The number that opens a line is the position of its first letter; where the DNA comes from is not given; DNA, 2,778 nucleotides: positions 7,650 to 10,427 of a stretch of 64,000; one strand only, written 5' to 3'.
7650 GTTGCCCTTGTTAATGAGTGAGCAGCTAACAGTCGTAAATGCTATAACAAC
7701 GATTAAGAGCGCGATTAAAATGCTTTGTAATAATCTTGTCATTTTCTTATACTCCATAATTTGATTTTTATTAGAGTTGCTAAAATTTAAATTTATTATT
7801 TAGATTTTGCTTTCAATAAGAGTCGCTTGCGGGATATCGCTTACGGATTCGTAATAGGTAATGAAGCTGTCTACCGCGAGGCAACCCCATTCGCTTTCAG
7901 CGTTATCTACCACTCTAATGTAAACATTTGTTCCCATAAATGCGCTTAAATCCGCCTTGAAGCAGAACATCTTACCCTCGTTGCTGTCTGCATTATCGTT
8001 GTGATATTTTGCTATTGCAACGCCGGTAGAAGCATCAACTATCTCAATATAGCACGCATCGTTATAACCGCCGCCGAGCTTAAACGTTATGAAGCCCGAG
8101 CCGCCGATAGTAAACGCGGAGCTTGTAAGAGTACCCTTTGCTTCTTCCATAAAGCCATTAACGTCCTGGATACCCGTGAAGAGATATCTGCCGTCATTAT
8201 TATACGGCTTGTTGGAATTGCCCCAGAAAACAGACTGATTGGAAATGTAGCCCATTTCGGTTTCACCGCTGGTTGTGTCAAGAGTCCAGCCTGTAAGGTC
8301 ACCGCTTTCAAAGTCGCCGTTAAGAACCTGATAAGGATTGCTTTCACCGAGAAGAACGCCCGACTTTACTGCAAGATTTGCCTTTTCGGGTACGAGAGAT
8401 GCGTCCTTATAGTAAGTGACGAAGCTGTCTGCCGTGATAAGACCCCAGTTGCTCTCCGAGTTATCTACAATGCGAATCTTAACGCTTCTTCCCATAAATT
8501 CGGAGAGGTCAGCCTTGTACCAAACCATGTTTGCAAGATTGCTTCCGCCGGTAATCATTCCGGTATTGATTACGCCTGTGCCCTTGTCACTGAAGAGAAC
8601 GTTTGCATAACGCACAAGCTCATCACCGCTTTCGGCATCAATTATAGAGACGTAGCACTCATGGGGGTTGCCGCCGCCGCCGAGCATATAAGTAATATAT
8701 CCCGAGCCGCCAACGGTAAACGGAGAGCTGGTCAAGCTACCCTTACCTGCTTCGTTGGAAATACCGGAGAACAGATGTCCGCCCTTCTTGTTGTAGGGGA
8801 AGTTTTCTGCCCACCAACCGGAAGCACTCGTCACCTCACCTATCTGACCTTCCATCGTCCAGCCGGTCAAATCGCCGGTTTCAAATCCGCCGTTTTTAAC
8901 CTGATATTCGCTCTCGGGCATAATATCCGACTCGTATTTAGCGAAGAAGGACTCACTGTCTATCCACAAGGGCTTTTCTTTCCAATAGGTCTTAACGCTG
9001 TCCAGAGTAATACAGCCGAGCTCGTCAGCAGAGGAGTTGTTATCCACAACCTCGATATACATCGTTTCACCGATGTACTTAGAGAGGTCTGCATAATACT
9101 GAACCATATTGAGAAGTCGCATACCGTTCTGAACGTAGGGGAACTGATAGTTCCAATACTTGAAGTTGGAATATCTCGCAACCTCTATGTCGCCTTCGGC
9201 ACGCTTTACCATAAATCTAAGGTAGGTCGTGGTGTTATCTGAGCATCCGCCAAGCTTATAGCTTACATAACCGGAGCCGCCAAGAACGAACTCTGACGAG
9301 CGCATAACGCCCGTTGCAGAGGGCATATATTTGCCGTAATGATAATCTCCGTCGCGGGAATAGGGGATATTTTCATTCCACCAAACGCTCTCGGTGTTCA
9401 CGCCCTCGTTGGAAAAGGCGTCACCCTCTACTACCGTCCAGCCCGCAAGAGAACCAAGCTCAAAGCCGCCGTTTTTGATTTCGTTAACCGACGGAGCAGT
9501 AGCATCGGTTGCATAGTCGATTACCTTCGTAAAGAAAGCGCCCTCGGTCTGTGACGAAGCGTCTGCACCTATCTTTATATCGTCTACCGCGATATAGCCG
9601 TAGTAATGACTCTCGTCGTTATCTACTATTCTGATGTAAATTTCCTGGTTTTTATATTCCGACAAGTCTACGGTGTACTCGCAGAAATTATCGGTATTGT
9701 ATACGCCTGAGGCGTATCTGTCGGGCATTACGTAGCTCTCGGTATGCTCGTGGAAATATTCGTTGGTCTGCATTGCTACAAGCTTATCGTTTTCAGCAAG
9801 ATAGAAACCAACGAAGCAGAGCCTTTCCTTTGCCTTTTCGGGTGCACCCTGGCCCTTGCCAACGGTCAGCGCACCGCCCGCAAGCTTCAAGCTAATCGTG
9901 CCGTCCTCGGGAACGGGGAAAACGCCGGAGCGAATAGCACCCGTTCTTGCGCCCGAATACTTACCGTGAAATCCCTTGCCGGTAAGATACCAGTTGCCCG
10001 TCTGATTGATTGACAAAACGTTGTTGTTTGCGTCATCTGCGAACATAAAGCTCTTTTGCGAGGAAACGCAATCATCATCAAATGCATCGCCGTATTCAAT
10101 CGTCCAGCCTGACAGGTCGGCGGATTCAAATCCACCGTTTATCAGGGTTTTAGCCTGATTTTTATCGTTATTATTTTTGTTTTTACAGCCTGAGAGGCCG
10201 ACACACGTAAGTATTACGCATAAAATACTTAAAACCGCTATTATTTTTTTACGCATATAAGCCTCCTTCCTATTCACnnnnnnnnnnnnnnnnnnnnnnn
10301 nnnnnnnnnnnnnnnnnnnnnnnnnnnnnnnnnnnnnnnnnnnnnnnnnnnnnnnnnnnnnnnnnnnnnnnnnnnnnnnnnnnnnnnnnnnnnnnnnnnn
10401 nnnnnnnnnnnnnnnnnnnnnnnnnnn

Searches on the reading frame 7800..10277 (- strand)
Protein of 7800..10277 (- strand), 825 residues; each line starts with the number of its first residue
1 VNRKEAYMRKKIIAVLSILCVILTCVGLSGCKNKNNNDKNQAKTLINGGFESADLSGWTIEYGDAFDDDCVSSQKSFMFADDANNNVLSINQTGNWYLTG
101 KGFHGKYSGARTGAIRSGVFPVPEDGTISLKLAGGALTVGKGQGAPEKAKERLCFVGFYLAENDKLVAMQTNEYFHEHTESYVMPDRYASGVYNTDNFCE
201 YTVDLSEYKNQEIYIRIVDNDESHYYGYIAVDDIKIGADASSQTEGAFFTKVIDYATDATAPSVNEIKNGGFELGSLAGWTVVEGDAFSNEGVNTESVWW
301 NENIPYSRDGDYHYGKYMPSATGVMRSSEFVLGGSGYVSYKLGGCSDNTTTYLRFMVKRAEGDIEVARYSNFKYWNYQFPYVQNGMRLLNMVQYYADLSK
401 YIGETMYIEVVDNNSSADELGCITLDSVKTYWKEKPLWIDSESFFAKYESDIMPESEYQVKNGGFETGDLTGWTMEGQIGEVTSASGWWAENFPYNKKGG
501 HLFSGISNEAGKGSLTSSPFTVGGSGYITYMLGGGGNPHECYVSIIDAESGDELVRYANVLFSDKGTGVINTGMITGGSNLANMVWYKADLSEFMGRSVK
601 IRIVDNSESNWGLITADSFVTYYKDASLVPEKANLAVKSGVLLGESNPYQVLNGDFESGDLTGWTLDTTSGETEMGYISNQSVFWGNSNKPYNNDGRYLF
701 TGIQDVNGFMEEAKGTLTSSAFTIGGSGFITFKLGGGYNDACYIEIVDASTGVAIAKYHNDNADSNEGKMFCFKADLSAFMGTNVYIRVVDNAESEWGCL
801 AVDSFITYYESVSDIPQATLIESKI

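Call 18: search_protein_families(library=pfam, proteins=[window:7800-10277:-], max_evalue=0.001)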
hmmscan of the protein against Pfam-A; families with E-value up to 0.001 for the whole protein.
window:7800-10277:- (825 aa): 1 family
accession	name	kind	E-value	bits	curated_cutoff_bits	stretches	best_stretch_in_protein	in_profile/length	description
PF02018.23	CBM_4_9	-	0.00047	21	25.9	0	651-676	4-31/136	Carbohydrate binding domain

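Call 35: search_protein_families(library=pfam, proteins=[window:7800-10277:-], max_evalue=1)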
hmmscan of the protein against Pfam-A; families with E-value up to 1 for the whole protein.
window:7800-10277:- (825 aa): 3 families
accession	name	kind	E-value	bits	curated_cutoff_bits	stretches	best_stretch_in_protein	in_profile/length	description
PF02018.23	CBM_4_9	-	0.00047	21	25.9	0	651-676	4-31/136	Carbohydrate binding domain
PF00932.25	LTD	-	0.0011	19.8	34.3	1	38-92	22-74/109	Lamin Tail Domain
PF08358.15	Flexi_CP_N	-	0.21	12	21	0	458-468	16-26/52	Carlavirus coat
